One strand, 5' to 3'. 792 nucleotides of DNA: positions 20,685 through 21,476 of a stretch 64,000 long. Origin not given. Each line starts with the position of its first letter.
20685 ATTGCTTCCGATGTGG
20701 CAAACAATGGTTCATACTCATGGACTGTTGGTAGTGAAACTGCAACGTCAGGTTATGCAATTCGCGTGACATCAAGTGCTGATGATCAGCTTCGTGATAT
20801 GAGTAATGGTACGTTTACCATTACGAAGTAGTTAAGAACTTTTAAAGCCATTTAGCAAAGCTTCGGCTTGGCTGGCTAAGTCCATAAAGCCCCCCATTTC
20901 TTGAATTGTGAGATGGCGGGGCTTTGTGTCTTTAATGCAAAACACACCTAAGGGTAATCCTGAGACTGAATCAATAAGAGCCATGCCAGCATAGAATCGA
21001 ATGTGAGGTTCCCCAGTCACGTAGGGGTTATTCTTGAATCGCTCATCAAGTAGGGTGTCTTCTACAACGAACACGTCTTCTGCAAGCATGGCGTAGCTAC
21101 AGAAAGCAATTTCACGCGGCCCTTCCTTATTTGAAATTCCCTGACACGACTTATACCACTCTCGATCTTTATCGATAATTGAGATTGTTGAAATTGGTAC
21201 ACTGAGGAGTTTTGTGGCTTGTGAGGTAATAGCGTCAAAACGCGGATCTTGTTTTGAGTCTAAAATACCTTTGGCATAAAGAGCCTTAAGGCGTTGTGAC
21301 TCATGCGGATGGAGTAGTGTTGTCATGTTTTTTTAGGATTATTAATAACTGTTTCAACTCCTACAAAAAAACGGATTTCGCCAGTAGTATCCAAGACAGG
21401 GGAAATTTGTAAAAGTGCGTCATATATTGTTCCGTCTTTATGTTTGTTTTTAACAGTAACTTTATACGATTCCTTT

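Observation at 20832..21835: Two-gene operon: a GAF protein plus a phage-Mu-Com-like zinc ribbon fused to a PAS domain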

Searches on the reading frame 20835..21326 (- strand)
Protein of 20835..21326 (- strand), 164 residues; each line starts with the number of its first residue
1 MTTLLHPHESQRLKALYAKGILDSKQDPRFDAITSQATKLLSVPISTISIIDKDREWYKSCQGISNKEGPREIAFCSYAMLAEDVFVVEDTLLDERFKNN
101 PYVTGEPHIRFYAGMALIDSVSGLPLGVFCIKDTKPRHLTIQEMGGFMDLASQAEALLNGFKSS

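Call 3: search_protein_families(library=pfam, proteins=[window:20835-21326:-], max_evalue=1)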
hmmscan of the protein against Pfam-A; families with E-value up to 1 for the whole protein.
window:20835-21326:- (164 aa): 3 families
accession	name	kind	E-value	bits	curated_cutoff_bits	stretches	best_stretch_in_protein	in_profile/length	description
PF01590.32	GAF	-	1.2e-09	39.3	22.4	1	29-156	5-131/133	GAF domain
PF13185.12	GAF_2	-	0.001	19.7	28.6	1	30-158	8-135/136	GAF domain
PF09851.14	SHOCT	-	0.2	11.9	27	1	11-23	4-16/28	Short C-terminal domain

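Call 4: search_protein_families(library=ncbifam, proteins=[window:20835-21326:-], max_evalue=1)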
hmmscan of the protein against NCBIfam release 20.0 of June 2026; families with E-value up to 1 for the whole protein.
window:20835-21326:- (164 aa): 0 families

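Call 61: search_solved_structures(query=window:20835-21326:-, max_evalue=0.01, show_alignments=2)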
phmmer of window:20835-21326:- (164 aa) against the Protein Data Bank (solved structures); distinct sequences matched with E-value up to 0.01: 1.
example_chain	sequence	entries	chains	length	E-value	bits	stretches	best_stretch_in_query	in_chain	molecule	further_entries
4zmu_A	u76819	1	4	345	4.3e-26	95.1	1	5-155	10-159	diguanylate cyclase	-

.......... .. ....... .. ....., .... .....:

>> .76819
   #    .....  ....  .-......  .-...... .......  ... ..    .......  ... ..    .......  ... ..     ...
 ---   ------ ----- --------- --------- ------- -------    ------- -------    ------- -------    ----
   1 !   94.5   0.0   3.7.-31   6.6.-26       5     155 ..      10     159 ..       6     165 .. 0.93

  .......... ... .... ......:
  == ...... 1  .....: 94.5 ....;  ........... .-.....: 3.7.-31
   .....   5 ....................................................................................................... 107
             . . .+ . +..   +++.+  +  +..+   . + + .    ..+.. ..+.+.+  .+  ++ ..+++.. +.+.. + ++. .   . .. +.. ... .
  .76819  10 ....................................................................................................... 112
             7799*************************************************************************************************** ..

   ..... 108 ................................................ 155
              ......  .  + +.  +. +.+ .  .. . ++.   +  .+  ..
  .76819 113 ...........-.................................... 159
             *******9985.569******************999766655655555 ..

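Call 72: find_homologous_proteins(query=window:20835-21326:-, max_evalue=1e-20)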
Query window:20835-21326:- (164 aa): 199 proteins with E <= 1e-20 among 230 candidates; the best 120 are listed.
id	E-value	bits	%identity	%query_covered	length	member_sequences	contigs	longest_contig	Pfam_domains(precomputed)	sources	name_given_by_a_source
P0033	5.3e-95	334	91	99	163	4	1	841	PF01590.33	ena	-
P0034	4.9e-73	262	75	96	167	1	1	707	-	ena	-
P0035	1.2e-69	251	69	97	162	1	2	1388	PF01590.33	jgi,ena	-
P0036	8.7e-69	248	70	99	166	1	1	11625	-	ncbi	-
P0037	2.5e-67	244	65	97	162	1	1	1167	-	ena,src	-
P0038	3.3e-67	243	67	97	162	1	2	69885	PF01590.33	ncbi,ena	-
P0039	3.5e-67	243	66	97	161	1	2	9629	-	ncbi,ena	-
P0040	1.6e-66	241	67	95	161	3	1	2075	PF01590.33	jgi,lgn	-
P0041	1.9e-66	241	67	93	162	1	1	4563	PF01590.33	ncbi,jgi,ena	-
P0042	2.5e-66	240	66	98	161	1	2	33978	PF01590.33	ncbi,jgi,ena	-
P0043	2.6e-66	240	64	97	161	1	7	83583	-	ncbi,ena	-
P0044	6.2e-66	239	66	95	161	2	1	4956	-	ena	-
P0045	6.3e-66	239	67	97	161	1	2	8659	PF13185.13,PF01590.33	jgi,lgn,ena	jgi:GAF domain-containing protein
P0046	2.1e-65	237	64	98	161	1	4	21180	-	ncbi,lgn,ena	-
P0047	3.1e-65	237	65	95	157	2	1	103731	-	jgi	-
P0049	1.9e-64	234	64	99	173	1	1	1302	PF01590.33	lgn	-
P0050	3.1e-64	234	63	97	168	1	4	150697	PF13185.13,PF01590.33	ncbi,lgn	-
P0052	1.2e-63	232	65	97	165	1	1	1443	PF13185.13,PF01590.33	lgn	-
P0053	1.2e-63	232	64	99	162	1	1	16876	PF01590.33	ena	-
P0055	4.9e-63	230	62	99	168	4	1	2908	PF13185.13,PF01590.33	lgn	-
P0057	3.2e-62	227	64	97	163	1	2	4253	PF01590.33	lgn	-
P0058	3.9e-62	227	63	95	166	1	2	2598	PF01590.33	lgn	-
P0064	1.4e-60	222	62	96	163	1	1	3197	PF01590.33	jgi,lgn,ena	-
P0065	1.5e-60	222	64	93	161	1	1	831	PF01590.33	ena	-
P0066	1.1e-59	219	63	95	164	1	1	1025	PF01590.33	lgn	-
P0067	1.3e-59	219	61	95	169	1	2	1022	PF13185.13,PF01590.33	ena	-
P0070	5.4e-59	217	59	94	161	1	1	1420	PF01590.33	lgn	-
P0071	7.4e-59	216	63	95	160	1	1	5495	PF01590.33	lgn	-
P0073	3.4e-58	214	63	96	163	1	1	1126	PF13185.13,PF01590.33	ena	-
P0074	1.4e-57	212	58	96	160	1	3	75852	PF13185.13,PF01590.33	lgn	-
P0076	8.3e-57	210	61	95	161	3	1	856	PF13185.13,PF01590.33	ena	-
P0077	9.5e-57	209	62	92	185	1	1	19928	PF13185.13,PF01590.33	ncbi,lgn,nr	ncbi:MAG: GAF domain-containing protein [Candidatus Pacebacteria bacterium]|nr:GAF domain-containing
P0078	1.2e-56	209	59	97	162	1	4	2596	PF01590.33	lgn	-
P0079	5.1e-56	207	62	93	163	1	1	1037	PF13185.13,PF01590.33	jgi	jgi:GAF domain-containing protein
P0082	3.0e-55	204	62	92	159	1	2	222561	PF13185.13,PF01590.33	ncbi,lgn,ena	-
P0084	5.8e-55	204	59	93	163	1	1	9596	PF01590.33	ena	-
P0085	1.3e-54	202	59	93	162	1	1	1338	PF01590.33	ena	-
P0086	2.7e-54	201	62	95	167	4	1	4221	PF01590.33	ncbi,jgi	jgi:GAF domain-containing protein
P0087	9.3e-54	200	57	95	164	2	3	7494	PF01590.33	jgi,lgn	jgi:GAF domain-containing protein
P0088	1.1e-53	199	57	95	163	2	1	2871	PF13185.13,PF01590.33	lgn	-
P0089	3.3e-53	198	63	93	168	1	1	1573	PF01590.33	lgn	-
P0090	1.3e-52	196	57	96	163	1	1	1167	PF01590.33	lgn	-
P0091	1.3e-52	196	60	93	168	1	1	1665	PF01590.33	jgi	jgi:GAF domain-containing protein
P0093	1.6e-52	196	59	92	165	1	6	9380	PF13185.13,PF01590.33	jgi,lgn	jgi:GAF domain-containing protein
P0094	1.9e-52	195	59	93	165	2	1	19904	PF01590.33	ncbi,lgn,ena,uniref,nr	ncbi:hypothetical protein A3A38_04370 [Candidatus Kaiserbacteria bacterium RIFCSPLOWO2_01_FULL_53_17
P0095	2.1e-52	195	57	93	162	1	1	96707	PF13185.13,PF01590.33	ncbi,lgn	-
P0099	3.6e-52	194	60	92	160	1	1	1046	PF13185.13,PF01590.33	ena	-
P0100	4.2e-52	194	55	93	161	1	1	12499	PF01590.33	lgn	-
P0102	1.2e-51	193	59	93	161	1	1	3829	PF13185.13,PF01590.33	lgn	-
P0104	1.7e-51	192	57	93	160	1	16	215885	PF13185.13,PF01590.33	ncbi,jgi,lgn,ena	jgi:GAF domain-containing protein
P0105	2.1e-51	192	57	93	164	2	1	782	PF01590.33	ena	-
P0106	2.1e-51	192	57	95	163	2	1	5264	PF13185.13,PF01590.33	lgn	-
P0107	3.6e-51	191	56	95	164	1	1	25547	PF13185.13,PF01590.33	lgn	-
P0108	4.1e-51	191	57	93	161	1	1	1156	PF13185.13,PF01590.33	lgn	-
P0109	6.0e-51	191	56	94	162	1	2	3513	PF13185.13,PF01590.33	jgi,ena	jgi:GAF domain-containing protein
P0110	8.2e-51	190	59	93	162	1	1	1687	PF13185.13,PF01590.33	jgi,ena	-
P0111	9.8e-51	190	58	93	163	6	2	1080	PF01590.33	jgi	jgi:GAF domain-containing protein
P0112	1.2e-50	190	57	96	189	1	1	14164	PF13185.13,PF01590.33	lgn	-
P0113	1.9e-50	189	55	92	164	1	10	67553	PF01590.33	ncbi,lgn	-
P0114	2.9e-50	188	59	93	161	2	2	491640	PF13185.13,PF01590.33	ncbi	ncbi:MAG: GAF domain-containing protein [Patescibacteria group bacterium]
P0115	6.4e-50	187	57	93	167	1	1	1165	PF13185.13,PF01590.33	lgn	-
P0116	8.1e-50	187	59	93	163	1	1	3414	PF01590.33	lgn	-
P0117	9.0e-50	187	59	84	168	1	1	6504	PF13185.13,PF01590.33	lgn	-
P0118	9.6e-50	187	55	93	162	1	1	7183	PF13185.13,PF01590.33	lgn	-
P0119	9.6e-50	187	55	95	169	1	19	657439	PF13185.13,PF01590.33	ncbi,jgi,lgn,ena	ncbi:MAG: GAF domain-containing protein [Minisyncoccia bacterium]|jgi:GAF domain-containing protein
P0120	1.0e-49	186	53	96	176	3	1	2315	PF01590.33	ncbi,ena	-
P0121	1.1e-49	186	57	97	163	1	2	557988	PF13185.13,PF01590.33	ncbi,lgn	-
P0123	1.5e-49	186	56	93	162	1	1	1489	PF13185.13,PF01590.33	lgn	-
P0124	1.7e-49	186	55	95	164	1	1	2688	PF01590.33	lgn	-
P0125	2.0e-49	186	57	93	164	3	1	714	PF01590.33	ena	-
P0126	2.8e-49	185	54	95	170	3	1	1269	PF13185.13,PF01590.33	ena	-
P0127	3.0e-49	185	56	90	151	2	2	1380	PF01590.33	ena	-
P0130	4.7e-49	184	56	93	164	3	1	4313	PF01590.33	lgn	-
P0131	4.9e-49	184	55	93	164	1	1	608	PF01590.33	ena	-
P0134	6.3e-49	184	54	96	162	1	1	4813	PF01590.33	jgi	jgi:GAF domain-containing protein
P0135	6.5e-49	184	59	93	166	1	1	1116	PF01590.33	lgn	-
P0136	6.7e-49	184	58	93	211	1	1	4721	PF13185.13,PF01590.33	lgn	-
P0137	6.9e-49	184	55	93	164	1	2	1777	PF01590.33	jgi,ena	jgi:GAF domain-containing protein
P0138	9.5e-49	183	54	95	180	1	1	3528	PF01590.33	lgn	-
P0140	1.6e-48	183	54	97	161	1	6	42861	PF01590.33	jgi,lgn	-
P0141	1.7e-48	183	55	95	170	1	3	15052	PF01590.33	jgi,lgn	jgi:GAF domain-containing protein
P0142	1.9e-48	182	54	93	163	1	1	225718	PF13185.13,PF01590.33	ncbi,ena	-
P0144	3.3e-48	182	56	93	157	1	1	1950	PF13185.13,PF01590.33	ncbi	-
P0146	5.0e-48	181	53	95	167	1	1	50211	PF01590.33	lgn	-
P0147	1.1e-47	180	54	90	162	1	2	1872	PF01590.33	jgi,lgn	jgi:GAF domain-containing protein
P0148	2.1e-47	179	58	93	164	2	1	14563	PF13185.13,PF01590.33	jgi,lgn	jgi:GAF domain-containing protein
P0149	2.5e-47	179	57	89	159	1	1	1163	PF01590.33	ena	-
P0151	4.1e-47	178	56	91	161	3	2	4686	PF13185.13,PF01590.33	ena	-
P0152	6.2e-47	177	55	93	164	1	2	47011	PF01590.33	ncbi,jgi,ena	jgi:GAF domain-containing protein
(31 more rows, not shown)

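Call 73: find_encoding_contigs(protein=P0119, flank=3000, max_places=3)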
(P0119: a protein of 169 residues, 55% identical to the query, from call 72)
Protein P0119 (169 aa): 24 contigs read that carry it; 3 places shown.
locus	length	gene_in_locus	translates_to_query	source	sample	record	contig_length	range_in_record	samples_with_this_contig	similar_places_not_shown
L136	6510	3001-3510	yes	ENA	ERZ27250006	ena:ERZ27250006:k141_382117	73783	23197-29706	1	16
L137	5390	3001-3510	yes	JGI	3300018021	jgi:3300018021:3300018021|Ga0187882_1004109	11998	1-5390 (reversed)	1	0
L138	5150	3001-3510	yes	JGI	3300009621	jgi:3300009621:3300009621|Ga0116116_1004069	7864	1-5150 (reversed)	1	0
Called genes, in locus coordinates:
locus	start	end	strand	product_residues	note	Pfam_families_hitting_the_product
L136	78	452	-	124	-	-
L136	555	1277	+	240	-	PF00005:ABC_tran, PF13304:AAA_21 (weak)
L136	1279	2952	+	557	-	PF16949:ABC_tran_2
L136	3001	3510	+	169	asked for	PF01590:GAF, PF13185:GAF_2 (weak)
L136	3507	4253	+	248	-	PF02535:Zip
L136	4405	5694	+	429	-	PF00070:Pyr_redox (faint), PF07992:Pyr_redox_2, PF13454:NAD_binding_9 (faint), PF22366:NDH2_C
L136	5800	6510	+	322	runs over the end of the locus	PF01933:CofD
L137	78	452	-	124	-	-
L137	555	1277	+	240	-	PF00005:ABC_tran, PF13304:AAA_21 (weak)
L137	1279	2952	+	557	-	PF16949:ABC_tran_2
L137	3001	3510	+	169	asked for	PF01590:GAF, PF13185:GAF_2 (weak)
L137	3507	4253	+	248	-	PF02535:Zip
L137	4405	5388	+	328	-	?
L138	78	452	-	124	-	-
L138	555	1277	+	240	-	PF00005:ABC_tran, PF13304:AAA_21 (weak)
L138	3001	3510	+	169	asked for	PF01590:GAF, PF13185:GAF_2 (weak)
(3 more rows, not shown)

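Call 74: find_encoding_contigs(protein=P0104, flank=3000, max_places=3)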
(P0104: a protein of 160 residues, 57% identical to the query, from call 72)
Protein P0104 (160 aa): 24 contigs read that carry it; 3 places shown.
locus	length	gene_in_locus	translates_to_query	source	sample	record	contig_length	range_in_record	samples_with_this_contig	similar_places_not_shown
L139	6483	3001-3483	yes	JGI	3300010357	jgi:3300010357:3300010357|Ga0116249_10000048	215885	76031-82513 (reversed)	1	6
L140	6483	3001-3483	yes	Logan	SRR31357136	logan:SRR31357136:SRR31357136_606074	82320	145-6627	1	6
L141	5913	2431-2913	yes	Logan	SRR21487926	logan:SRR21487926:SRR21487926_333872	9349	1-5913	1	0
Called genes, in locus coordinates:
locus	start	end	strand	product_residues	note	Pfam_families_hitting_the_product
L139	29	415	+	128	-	-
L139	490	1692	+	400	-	-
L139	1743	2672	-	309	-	PF01522:Polysacc_deac_1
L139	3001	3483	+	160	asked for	PF13185:GAF_2 (weak), PF01590:GAF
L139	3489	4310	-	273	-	PF01177:Asp_Glu_race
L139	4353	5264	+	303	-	PF02653:BPD_transp_2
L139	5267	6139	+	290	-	PF02653:BPD_transp_2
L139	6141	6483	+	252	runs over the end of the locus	PF13476:AAA_23 (faint), PF00005:ABC_tran, PF13304:AAA_21 (weak)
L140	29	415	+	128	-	-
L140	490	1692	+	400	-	-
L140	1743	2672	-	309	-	PF01522:Polysacc_deac_1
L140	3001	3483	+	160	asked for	PF13185:GAF_2 (weak), PF01590:GAF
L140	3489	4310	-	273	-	PF01177:Asp_Glu_race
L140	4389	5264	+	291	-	PF02653:BPD_transp_2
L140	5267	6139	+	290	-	PF02653:BPD_transp_2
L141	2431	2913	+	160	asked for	PF13185:GAF_2 (weak), PF01590:GAF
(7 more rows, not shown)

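Call 75: find_encoding_contigs(protein=P0043, flank=3000, max_places=3)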
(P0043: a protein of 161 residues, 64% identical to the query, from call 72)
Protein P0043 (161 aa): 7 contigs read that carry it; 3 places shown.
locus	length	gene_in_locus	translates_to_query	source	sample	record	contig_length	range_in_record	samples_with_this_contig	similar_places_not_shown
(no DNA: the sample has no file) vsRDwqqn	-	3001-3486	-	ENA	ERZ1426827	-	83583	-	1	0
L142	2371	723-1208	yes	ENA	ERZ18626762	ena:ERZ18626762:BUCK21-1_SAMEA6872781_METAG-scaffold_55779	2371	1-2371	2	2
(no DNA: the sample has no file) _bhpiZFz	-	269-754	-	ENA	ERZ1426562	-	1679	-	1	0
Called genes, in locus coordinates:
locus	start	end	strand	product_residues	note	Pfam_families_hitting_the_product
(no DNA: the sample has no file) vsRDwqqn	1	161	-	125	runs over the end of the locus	-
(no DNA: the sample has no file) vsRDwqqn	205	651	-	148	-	-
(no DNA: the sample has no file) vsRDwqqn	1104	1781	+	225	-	PF01936:NYN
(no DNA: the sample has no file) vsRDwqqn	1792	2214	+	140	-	-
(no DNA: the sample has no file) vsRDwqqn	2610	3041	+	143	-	PF00989:PAS, PF08448:PAS_4 (weak), PF13426:PAS_9, PF08447:PAS_3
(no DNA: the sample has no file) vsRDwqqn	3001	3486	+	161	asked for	-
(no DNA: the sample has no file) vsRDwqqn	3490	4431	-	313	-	PF00890:FAD_binding_2 (faint), PF01134:GIDA (faint), PF03486:HI0933_like (faint), PF07992:Pyr_redox_2, PF12831:FAD_oxidored (faint), PF13738:Pyr_redox_3, PF00070:Pyr_redox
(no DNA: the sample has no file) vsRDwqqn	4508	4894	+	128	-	PF02452:PemK_toxin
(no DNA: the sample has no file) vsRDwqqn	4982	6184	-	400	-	PF00091:Tubulin, PF12327:FtsZ_C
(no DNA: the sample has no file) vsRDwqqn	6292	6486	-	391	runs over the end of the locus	PF02491:SHS2_FTSA, PF11104:PilM_2 (weak), PF14450:FtsA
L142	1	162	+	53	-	?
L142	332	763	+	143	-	PF00989:PAS, PF08448:PAS_4 (weak), PF13426:PAS_9, PF08447:PAS_3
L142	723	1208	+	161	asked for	-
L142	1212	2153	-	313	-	PF00890:FAD_binding_2 (faint), PF01134:GIDA (faint), PF03486:HI0933_like (faint), PF07992:Pyr_redox_2, PF12831:FAD_oxidored (faint), PF13738:Pyr_redox_3, PF00070:Pyr_redox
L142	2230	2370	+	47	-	?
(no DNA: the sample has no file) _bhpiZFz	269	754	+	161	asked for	-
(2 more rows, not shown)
